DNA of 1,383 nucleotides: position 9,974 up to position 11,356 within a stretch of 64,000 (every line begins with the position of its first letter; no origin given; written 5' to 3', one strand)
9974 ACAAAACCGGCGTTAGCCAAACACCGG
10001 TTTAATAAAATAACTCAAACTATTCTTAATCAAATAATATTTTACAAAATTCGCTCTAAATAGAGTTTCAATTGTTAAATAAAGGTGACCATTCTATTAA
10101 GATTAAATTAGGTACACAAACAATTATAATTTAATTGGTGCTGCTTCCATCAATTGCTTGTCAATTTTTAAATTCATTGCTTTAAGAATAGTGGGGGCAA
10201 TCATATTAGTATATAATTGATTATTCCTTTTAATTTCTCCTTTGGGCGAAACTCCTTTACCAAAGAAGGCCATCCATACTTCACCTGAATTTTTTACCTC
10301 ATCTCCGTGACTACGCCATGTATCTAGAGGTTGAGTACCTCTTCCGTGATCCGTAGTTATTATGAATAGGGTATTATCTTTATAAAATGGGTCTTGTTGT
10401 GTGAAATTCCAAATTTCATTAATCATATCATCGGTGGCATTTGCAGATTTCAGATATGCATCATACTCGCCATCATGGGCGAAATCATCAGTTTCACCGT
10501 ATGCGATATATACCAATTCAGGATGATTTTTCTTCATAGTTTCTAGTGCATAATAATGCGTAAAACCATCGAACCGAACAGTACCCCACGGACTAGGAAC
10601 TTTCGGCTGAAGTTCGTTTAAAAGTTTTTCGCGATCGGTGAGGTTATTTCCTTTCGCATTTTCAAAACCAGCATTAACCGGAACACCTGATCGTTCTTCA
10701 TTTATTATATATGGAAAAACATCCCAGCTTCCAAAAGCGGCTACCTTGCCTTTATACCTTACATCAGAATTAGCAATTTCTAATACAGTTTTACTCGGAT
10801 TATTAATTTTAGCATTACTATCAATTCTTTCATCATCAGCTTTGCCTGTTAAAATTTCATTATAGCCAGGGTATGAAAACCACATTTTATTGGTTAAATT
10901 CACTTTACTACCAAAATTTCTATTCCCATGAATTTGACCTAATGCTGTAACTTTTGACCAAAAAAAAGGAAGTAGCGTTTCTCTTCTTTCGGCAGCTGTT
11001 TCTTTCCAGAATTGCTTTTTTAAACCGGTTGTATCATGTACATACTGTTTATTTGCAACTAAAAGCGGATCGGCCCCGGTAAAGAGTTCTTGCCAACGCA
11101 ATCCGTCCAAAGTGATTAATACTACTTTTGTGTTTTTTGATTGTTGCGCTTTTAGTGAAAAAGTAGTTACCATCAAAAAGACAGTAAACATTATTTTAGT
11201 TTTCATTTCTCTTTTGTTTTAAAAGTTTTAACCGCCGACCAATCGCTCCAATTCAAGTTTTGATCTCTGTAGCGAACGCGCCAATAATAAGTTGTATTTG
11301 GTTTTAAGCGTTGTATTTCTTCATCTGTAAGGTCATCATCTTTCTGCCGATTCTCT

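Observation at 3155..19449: Top candidate: SusCD + phosphoesterases + ethanolamine gamma-glutamylation genes in one co-oriented run, a putative phospholipid head-group (N+P) scavenging system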

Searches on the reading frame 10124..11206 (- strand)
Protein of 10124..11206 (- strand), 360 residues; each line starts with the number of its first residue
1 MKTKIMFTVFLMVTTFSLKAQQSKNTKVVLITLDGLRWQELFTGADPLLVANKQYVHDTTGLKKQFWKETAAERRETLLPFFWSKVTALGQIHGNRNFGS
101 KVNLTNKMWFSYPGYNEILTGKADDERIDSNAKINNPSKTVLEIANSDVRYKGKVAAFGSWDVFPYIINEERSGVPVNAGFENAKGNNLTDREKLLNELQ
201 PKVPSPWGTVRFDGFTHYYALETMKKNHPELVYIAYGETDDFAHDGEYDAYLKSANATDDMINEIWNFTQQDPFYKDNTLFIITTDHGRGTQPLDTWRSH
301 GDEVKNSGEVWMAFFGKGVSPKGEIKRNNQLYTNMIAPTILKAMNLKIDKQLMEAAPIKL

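Call 3: search_protein_families(library=pfam, proteins=[window:10124-11206:-])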
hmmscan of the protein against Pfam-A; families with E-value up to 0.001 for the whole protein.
window:10124-11206:- (360 aa): 3 families
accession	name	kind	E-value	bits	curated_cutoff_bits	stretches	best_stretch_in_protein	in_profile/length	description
PF01676.23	Metalloenzyme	-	6.5e-09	36.1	24.3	1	219-347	137-251/252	Metalloenzyme superfamily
PF00884.28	Sulfatase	-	0.00017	21.4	25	1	241-345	200-300/301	Sulfatase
PF01663.27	Phosphodiest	-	0.00031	20.9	23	0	200-293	131-225/342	Type I phosphodiesterase / nucleotide pyrophosphatase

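Call 4: search_protein_families(library=ncbifam, proteins=[window:10124-11206:-])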
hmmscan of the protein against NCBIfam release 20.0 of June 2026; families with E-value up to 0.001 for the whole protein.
window:10124-11206:- (360 aa): 3 families
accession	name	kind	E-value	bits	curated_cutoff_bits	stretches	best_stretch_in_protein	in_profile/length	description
TIGR01307.1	pgm_bpd_ind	equivalog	1.8e-09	36.6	330.65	1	221-352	377-498/504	2,3-bisphosphoglycerate-independent phosphoglycerate mutase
NF003104.0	PRK04024.1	equivalog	0.00053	18.8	489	0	220-288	287-348/412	2,3-bisphosphoglycerate-independent phosphoglycerate mutase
NF003897.0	PRK05434.1-5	equivalog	0.00061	18.4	862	1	231-352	394-505/514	2,3-bisphosphoglycerate-independent phosphoglycerate mutase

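Call 23: search_solved_structures(query=window:10124-11206:-, max_evalue=1, show_alignments=1)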
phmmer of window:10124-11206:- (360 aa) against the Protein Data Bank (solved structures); distinct sequences matched with E-value up to 1: 12.
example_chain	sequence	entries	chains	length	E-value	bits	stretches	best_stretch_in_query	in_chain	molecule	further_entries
9vfj_11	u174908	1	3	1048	0.044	16.1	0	11-49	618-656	LHCI-11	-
2caz_A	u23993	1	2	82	0.21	13.9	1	255-305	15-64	SUPPRESSOR PROTEIN STP22 OF TEMPERATURE-SENSITIVE ALPHA-FACTOR RECEPTOR AND ARGININE PERME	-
9vfj_9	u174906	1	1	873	0.24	13.7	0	11-49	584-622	LHCI-9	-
5kgn_A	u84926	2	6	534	0.3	13.4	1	228-290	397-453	2,3-bisphosphoglycerate-independent phosphoglycerate mutase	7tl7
7knf_A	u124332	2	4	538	0.3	13.3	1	228-290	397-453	2,3-bisphosphoglycerate-independent phosphoglycerate mutase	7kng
5vpu_A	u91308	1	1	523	0.31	13.3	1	226-350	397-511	2,3-bisphosphoglycerate-independent phosphoglycerate mutase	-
7tl8_A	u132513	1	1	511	0.31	13.3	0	220-294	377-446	2,3-bisphosphoglycerate-independent phosphoglycerate mutase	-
5kgl_A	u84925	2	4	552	0.31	13.3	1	228-290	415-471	2,3-bisphosphoglycerate-independent phosphoglycerate mutase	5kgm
4my4_A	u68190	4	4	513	0.32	13.3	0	220-294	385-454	2,3-bisphosphoglycerate-independent phosphoglycerate mutase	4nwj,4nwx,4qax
9vfj_8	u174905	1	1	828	0.39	13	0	11-49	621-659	LHCI-8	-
2p22_A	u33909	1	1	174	0.77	12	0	254-305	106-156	Suppressor protein STP22 of temperature-sensitive alpha-factor receptor and arginine perme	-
2f66_A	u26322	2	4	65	0.79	12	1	260-305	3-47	Suppressor protein STP22 of temperature-sensitive alpha-factor receptor and arginine perme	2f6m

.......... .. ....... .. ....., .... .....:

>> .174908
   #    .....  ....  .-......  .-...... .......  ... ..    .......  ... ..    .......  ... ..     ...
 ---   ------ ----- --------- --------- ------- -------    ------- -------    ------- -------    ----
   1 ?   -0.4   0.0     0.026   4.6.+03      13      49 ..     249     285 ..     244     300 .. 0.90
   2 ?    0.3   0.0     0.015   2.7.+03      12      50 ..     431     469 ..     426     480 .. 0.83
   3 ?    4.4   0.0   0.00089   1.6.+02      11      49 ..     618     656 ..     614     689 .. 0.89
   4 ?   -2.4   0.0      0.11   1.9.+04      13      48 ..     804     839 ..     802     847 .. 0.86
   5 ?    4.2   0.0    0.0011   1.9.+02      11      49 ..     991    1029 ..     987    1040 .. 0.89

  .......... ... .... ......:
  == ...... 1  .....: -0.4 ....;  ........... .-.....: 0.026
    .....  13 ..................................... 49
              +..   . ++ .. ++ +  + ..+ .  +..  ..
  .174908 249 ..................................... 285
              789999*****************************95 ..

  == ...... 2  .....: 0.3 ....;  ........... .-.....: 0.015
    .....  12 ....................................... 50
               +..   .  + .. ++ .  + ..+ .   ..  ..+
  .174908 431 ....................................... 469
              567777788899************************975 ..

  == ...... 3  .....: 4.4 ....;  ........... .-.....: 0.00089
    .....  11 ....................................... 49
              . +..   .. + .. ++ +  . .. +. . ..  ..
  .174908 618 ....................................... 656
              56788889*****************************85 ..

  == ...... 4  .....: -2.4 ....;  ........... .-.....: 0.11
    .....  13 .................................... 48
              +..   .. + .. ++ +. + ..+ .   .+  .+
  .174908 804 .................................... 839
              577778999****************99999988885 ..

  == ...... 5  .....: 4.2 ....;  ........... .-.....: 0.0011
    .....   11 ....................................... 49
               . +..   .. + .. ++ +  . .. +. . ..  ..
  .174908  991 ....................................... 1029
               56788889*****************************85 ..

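Call 26: find_homologous_proteins(query=window:10124-11206:-, max_evalue=1e-10)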
Query window:10124-11206:- (360 aa): 7999 proteins with E <= 1e-10 among 8000 candidates; the best 120 are listed.
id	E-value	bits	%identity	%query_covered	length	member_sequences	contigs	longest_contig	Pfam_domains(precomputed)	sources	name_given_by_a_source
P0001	9.9e-246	832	100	100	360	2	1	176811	PF01676.24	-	-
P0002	2.8e-187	640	76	100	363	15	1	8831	PF01676.24,PF01663.28,PF00884.29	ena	-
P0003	7.0e-186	636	76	100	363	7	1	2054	PF01676.24,PF01663.28,PF00884.29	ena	-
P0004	8.1e-183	626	73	99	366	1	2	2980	PF01676.24,PF01663.28,PF00884.29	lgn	-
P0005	4.0e-182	623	73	100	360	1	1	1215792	PF01676.24,PF01663.28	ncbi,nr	ncbi:sulfatase-like hydrolase/transferase [Kriegella sp. EG-1]|nr:sulfatase-like hydrolase/transfera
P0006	9.2e-182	622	73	100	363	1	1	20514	PF01676.24,PF01663.28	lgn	-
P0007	2.4e-181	621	74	100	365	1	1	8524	PF01676.24,PF01663.28,PF00884.29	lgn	-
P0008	2.5e-181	621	72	100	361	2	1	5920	PF01676.24,PF01663.28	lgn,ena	-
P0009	2.8e-180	617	72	99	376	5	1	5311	PF01676.24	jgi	-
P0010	7.3e-180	616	74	96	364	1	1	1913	PF01676.24,PF00884.29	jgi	jgi:hypothetical protein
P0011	1.4e-179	615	73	100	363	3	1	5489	PF01676.24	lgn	-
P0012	3.1e-179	614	71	99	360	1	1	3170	PF01676.24,PF01663.28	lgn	-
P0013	9.3e-179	612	71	100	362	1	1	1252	PF01676.24,PF00884.29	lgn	-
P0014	1.0e-178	612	71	100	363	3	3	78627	PF01676.24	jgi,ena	-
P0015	1.3e-178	612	71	100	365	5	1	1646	PF01676.24,PF00884.29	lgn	-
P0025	6.6e-176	603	71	99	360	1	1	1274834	PF01676.24,PF01663.28,PF00884.29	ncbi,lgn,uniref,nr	ncbi:sulfatase-like hydrolase/transferase [Pseudozobellia thermophila]|uniref:Phosphoglycerate mutas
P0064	8.2e-172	589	69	98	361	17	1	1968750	PF01676.24,PF00884.29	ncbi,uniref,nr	ncbi:sulfatase-like hydrolase/transferase [Zobellia sp. B3R18]|uniref:sulfatase-like hydrolase/trans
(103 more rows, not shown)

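Call 27: find_encoding_contigs(protein=P0005, flank=10000, max_places=1)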
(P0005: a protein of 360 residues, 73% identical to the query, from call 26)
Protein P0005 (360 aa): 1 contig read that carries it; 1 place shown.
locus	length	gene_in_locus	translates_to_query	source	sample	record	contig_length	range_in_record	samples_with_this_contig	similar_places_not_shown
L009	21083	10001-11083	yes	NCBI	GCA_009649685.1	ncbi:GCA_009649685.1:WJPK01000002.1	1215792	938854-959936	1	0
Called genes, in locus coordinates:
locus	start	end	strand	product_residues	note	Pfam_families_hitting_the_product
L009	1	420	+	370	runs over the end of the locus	PF01266:DAO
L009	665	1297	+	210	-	-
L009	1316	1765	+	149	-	-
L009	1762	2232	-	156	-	PF13404:HTH_AsnC-type, PF13412:HTH_24, PF01037:AsnC_trans_reg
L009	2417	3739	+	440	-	PF13520:AA_permease_2, PF00324:AA_permease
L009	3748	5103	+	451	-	PF00120:Gln-synt_C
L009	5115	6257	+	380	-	PF00465:Fe-ADH, PF13685:Fe-ADH_2, PF25137:ADH_Fe_C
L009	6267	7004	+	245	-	PF07722:Peptidase_C26, PF00117:GATase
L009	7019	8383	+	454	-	PF00171:Aldedh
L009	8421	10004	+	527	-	PF16655:PhoD_N (faint), PF16656:Pur_ac_phosph_N, PF00149:Metallophos, PF25788:Ig_Rha78A_N (weak)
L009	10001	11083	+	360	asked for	PF01663:Phosphodiest (faint), PF01676:Metalloenzyme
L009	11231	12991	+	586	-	PF13653:GDPD_2 (weak), PF00245:Alk_phosphatase, PF01676:Metalloenzyme, PF00245:Alk_phosphatase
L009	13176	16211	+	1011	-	PF13620:CarboxypepD_reg, PF13715:CarbopepD_reg_2, PF07715:Plug, PF00593:TonB_dep_Rec_b-barrel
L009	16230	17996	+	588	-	PF07980:SusD_RagB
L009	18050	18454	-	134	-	PF00472:RF-1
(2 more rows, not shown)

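Call 28: find_encoding_contigs(protein=P0025, flank=10000, max_places=1)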
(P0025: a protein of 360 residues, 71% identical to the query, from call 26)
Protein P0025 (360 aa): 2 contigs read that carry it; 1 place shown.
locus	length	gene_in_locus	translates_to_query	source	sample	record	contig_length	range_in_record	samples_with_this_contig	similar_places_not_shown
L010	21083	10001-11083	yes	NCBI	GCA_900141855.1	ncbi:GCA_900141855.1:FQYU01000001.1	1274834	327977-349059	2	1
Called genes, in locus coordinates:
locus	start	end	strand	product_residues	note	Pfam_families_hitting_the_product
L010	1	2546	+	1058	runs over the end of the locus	PF13620:CarboxypepD_reg, PF13715:CarbopepD_reg_2, PF07715:Plug, PF00593:TonB_dep_Rec_b-barrel, PF14905:OMP_b-brl_3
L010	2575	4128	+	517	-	PF12771:SusD-like_2, PF12741:SusD-like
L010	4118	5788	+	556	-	PF01663:Phosphodiest, PF01676:Metalloenzyme, PF00884:Sulfatase, PF13287:Fn3_assoc, PF13290:CHB_HEX_C_1, PF07691:PA14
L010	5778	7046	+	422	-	-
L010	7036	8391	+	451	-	PF00202:Aminotran_3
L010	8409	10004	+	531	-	PF16656:Pur_ac_phosph_N, PF16655:PhoD_N (faint), PF00149:Metallophos, PF25788:Ig_Rha78A_N (weak)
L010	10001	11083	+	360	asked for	PF01663:Phosphodiest (faint), PF00884:Sulfatase (weak), PF01676:Metalloenzyme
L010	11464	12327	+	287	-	PF00149:Metallophos, PF12850:Metallophos_2 (weak)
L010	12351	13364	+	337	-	PF13528:Glyco_trans_1_3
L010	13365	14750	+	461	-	PF00232:Glyco_hydro_1, PF00331:Glyco_hydro_10 (faint)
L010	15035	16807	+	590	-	PF13653:GDPD_2, PF00245:Alk_phosphatase, PF01676:Metalloenzyme, PF00884:Sulfatase (faint), PF00245:Alk_phosphatase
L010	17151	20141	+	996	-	PF13620:CarboxypepD_reg, PF13715:CarbopepD_reg_2, PF07715:Plug, PF00593:TonB_dep_Rec_b-barrel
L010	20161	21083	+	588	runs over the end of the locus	PF07980:SusD_RagB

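Call 29: find_encoding_contigs(protein=P0064, flank=10000, max_places=1)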
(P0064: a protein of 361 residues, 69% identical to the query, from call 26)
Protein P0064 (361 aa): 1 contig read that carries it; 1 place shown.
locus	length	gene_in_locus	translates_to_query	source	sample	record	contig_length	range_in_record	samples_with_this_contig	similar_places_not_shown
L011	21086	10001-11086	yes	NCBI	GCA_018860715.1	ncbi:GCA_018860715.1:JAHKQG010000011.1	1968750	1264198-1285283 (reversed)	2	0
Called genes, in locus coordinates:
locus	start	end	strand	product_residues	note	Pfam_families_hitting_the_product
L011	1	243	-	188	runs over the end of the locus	PF01381:HTH_3, PF12844:HTH_19, PF13560:HTH_31, PF07883:Cupin_2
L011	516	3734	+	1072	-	PF13620:CarboxypepD_reg, PF13715:CarbopepD_reg_2, PF07715:Plug, PF00593:TonB_dep_Rec_b-barrel, PF14905:OMP_b-brl_3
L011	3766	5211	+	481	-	PF12771:SusD-like_2, PF12741:SusD-like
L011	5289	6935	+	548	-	PF01663:Phosphodiest, PF01676:Metalloenzyme, PF00884:Sulfatase, PF13287:Fn3_assoc, PF13290:CHB_HEX_C_1, PF07691:PA14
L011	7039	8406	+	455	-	PF00202:Aminotran_3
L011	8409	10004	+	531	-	PF16655:PhoD_N (faint), PF16656:Pur_ac_phosph_N, PF00149:Metallophos, PF25788:Ig_Rha78A_N (weak)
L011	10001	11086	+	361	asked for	PF01676:Metalloenzyme, PF00884:Sulfatase (weak)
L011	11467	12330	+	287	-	PF00149:Metallophos, PF12850:Metallophos_2 (weak)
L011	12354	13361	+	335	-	PF13528:Glyco_trans_1_3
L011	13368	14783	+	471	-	PF00232:Glyco_hydro_1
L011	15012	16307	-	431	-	PF06808:DctM, PF03600:CitMHS (weak)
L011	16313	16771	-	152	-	PF04290:DctQ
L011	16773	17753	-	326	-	PF03480:DctP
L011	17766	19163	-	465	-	PF02614:UxaC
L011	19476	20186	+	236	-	PF00106:adh_short, PF08659:KR, PF23441:SDR (weak), PF13561:adh_short_C2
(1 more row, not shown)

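Call 30: find_related_loci(query=window:10124-11206:-, collection=genome_contigs, flank=10000)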
Query window:10124-11206:- (360 aa) in genome_contigs; peptide patterns used: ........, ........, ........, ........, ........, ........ (x = any residue, [..] = any of these).
554 stretches matched a pattern; 522 encode a relative of the query (tblastn E <= 1e-3); the best 80 are kept; 80 distinct loci.
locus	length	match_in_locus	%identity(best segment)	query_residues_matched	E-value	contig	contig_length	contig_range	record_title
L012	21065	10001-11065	71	4-360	3e-179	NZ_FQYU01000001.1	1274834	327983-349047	Pseudozobellia thermophila strain DSM 19858, whole genome shotgun sequence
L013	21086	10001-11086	67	1-360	6e-175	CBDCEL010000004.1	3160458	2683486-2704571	MAG: Aurantibacter sp. isolate 67e0042e-5d0c-405c-9e18-64efbbc45119 genome assembly, contig: contig_4, whole genome shot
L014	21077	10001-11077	67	1-358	2e-170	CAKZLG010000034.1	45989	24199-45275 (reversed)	MAG TPA_asm: uncultured Maribacter sp. isolate SRR4030105_bin.172_CONCOCT_v1.1_MAG genome assembly, contig: ERZ781359.27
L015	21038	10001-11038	69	7-354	2e-169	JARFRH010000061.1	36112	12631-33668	MAG: Maribacter sp. isolate MAG_Ve_Sed_45 k141_676610, whole genome shotgun sequence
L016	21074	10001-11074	67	1-358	3e-169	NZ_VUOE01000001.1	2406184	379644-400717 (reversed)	Maribacter flavus strain KCTC 42508 contig1, whole genome shotgun sequence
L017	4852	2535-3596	68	4-358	2e-172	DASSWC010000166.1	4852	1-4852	MAG TPA_asm: Pricia sp. isolate SMAG_U612 k141_265246, whole genome shotgun sequence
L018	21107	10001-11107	66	2-359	5e-167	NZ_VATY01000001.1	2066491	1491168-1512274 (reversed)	Maribacter algarum strain RZ26 Scaffold1, whole genome shotgun sequence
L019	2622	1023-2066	69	1-348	3e-177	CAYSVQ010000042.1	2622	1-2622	MAG TPA_asm: uncultured Flavobacteriaceae bacterium isolate binchicken_co31_337 genome assembly, contig: k141_5442805, w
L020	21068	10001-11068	65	4-360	3e-166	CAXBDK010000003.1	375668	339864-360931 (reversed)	MAG TPA_asm: uncultured Sediminicola sp. isolate ERR2762102_binner12_Refined_11 genome assembly, contig: ERZ3421852.52,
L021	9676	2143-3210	66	5-360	1e-165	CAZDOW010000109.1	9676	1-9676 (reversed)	MAG TPA_asm: uncultured Maribacter sp. isolate SRP155585_co1_70 genome assembly, contig: NODE_4329_length_9676_cov_15.69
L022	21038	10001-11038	68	1-344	6e-166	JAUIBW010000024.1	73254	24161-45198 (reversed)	MAG: Bacteroidia bacterium isolate 6_bin.65 NODE_544_length_73254_cov_1.833235, whole genome shotgun sequence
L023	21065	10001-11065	65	1-355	2e-164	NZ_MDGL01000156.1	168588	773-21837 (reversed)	Maribacter sp. 4G9 scaffold60_cov801_read244, whole genome shotgun sequence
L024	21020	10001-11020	68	19-360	4e-163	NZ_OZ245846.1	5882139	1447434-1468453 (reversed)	MAG: Ulvibacterium sp. isolate 40d8580c-2cfc-4524-b3ab-290e7e8e622b chromosome 1, complete sequence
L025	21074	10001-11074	65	1-360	1e-162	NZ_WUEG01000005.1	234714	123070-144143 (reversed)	Muricauda sp. TY007 scaffold_4, whole genome shotgun sequence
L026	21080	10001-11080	65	2-360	2e-162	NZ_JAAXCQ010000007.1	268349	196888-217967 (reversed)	Arenibacter sp. 6A1 Scaffold7_1, whole genome shotgun sequence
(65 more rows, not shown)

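Call 35: search_protein_families(library=ncbifam, proteins=[L010:4118-5788:+, L010:5778-7046:+, L010:7036-8391:+, L010:11464-12327:+], max_evalue=0.00001)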
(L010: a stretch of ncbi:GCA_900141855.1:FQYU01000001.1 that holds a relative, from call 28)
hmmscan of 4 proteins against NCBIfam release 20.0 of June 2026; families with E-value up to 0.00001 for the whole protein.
L010:4118-5788:+ (556 aa): 3 families
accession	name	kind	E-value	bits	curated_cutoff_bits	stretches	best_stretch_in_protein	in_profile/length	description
NF042991.1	alk_phos_PafA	equivalog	2.2e-10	39.6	650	0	243-305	492-553/554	alkaline phosphatase PafA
NF003766.0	PRK05362.1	equivalog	7.6e-10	38.1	256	1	140-293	239-385/396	phosphopentomutase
TIGR01696.1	deoB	equivalog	3.8e-07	29.3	341.2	1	126-287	222-370/381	phosphopentomutase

L010:5778-7046:+ (422 aa): 0 families

L010:7036-8391:+ (451 aa): 69 families (the best 25 are shown)
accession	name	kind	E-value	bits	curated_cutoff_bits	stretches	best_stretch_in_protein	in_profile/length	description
NF049939.1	HyAminethphonNHLyPbfA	equivalog_domain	4.1e-215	714.3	525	1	14-450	1-441/442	(R)-1-hydroxy-2-aminoethylphosphonate ammonia-lyase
NF004755.0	PRK06082.1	equivalog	1.1e-210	699.9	467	1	11-450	9-451/459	aspartate aminotransferase family protein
NF004426.0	PRK05769.1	equivalog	3.6e-84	283.1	552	1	30-450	11-439/441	acetyl ornithine aminotransferase family protein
NF006228.0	PRK08360.1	equivalog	5.8e-82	275.7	608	1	58-450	25-426/443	aspartate aminotransferase family protein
NF005993.0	PRK08117.1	subfamily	2.7e-77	260.2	574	1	56-450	26-429/433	aspartate aminotransferase family protein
NF006368.0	PRK08593.1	equivalog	8.2e-72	242.2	570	1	37-451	7-432/448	aspartate aminotransferase family protein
NF004718.0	PRK06062.1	subfamily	4e-71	239.9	472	1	59-450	41-448/454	hypothetical protein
NF045634.1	LeuMetRace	equivalog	6.7e-68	229.4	800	1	65-450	32-426/432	leucine/methionine racemase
NF005102.0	PRK06541.1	equivalog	1e-66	225.3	574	1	49-449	27-454/460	aspartate aminotransferase family protein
TIGR00707.1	argD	subfamily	1.9e-65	221.1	410.05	1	60-449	13-381/381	acetylornithine/succinylornithine family transaminase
NF005683.0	PRK07481.1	subfamily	4.4e-65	220.4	575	1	59-450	31-449/453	hypothetical protein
TIGR00508.1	bioA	equivalog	2e-64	217.7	405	1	60-448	17-418/419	adenosylmethionine--8-amino-7-oxononanoate transaminase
NF005812.0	PRK07678.1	subfamily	1.7e-63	214.9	488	1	36-450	7-449/451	aminotransferase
NF004171.0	PRK05639.1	equivalog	2.4e-63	214.6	639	1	33-449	12-442/457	alanine/serine racemase family protein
NF005375.0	PRK06917.1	equivalog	4.6e-63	213.5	535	1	60-450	18-438/448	aspartate aminotransferase family protein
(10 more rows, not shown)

L010:11464-12327:+ (287 aa): 3 families
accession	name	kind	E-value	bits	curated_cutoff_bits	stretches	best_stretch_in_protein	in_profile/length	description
NF003743.0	PRK05340.1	equivalog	6.1e-15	55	134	1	7-242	3-237/242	UDP-2,3-diacylglucosamine diphosphatase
TIGR01854.1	lipid_A_lpxH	equivalog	4.4e-12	45.8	190.35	1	10-236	3-228/231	UDP-2,3-diacylglucosamine diphosphatase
TIGR04123.1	P_estr_lig_assc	hypoth_equivalog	6.6e-06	25.7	150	0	24-91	54-118/207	ligase-associated DNA damage response endonuclease PdeM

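Call 55: predict_structure(alignment_id=A1)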
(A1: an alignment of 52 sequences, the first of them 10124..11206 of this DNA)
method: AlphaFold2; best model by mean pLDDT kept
length: 360 residues; sequences in the alignment: 52
mean_pLDDT: 93.2   pTM: 0.90
mean pLDDT of the five models: 93.2, 91.6, 90.5, 86.2, 85.4
residues with pLDDT >= 90: 303; 70-90: 43; 50-70: 10; < 50: 4
segments of 3 or more residues with pLDDT < 50: 19-22
pLDDT, mean of each block of 10 residues (from residue 1): 71 62 79 97 97 96 96 98 98 97 92 94 92 94 97 96 94 93 87 93 88 96 97 97 96 98 98 97 97 94 92 98 97 98 96 94
secondary structure, 60 per line:
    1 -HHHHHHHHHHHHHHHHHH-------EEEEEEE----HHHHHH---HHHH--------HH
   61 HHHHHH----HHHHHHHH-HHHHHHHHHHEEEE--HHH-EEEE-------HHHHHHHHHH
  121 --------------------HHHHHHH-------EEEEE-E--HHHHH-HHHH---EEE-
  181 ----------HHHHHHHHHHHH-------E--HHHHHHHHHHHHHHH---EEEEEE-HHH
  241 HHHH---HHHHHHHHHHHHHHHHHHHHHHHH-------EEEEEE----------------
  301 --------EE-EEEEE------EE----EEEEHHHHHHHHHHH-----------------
elements in order: H2-19 E27-33 H38-43 H47-50 H59-66 H71-78 H80-89 E90-93 E100-103 H111-120 H141-147 E155-159 H164-168 H170-173 E177-179 H191-202 H213-227 E231-236 H238-244 H248-271 E279-284 E312-316 E329-332 H333-343

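Call 60: fold_search(model_id=the predicted structure, library=pdb)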
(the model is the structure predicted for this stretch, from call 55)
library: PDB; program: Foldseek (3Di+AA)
matches with E <= 10: 915; with E <= 0.001: 375
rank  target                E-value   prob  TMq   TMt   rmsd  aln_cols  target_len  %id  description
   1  6b0j_A                1.2e-11  1.00  0.55  0.45   8.0       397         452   14  Crystal structure of Ps i-CgsB in complex with k-i-k-neocarrahexaose (released 2018-03-14)
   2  6b0j_B                3.0e-11  1.00  0.54  0.44   8.1       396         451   13  Crystal structure of Ps i-CgsB in complex with k-i-k-neocarrahexaose (released 2018-03-14)
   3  4uop_B                6.6e-11  1.00  0.58  0.52   5.4       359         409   12  Crystal structure of the lipoteichoic acid synthase LtaP from Listeria monocytogenes (released 2014-08-27)
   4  9fo1                  7.0e-11  1.00  0.53  0.43   8.2       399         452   14  Family S1_16 sulfatase from metagenomic dataset AMOR (released 2025-01-22)
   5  6bia_B                1.1e-10  1.00  0.57  0.46   8.0       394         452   14  Crystal structure of Ps i-CgsB (released 2018-03-14)
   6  6bia_A                1.2e-10  1.00  0.57  0.46   7.9       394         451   14  Crystal structure of Ps i-CgsB (released 2018-03-14)
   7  6psm_F                1.2e-10  1.00  0.51  0.42   9.2       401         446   13  Crystal structure of PsS1_19B C77S in complex with kappa-neocarrabiose (released 2019-09-25)
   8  4uop_A                1.5e-10  1.00  0.58  0.52   5.5       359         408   13  Crystal structure of the lipoteichoic acid synthase LtaP from Listeria monocytogenes (released 2014-08-27)
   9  9hh2_A                1.5e-10  1.00  0.55  0.43   8.7       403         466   14  Crystal structure of the family S1_19 carrageenan sulfatase ZgCgsA from Zobellia galactanivorans in complex with hybri (released 2025-06-04)
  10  6psm_A                2.3e-10  1.00  0.54  0.45   7.9       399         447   12  Crystal structure of PsS1_19B C77S in complex with kappa-neocarrabiose (released 2019-09-25)
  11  9hh4_C                2.6e-10  1.00  0.55  0.44   8.4       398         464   14  Crystal structure of the family S1_19 carrageenan sulfatase ZgCgsA from Zobellia galactanivorans in complex with hybri (released 2025-06-04)
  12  6psm_C                2.6e-10  1.00  0.56  0.46   7.4       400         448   12  Crystal structure of PsS1_19B C77S in complex with kappa-neocarrabiose (released 2019-09-25)
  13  9hh3_A                2.6e-10  1.00  0.54  0.43   8.1       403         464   14  Structure of the apo ZgCgsA carrageenan-sulfatase (S1_19) from the marine bacterium Zobellia galactanivorans (released 2025-06-04)
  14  6bia_C                2.9e-10  1.00  0.57  0.46   7.9       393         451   14  Crystal structure of Ps i-CgsB (released 2018-03-14)
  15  9hh2_B                2.9e-10  1.00  0.55  0.44   8.2       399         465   14  Crystal structure of the family S1_19 carrageenan sulfatase ZgCgsA from Zobellia galactanivorans in complex with hybri (released 2025-06-04)
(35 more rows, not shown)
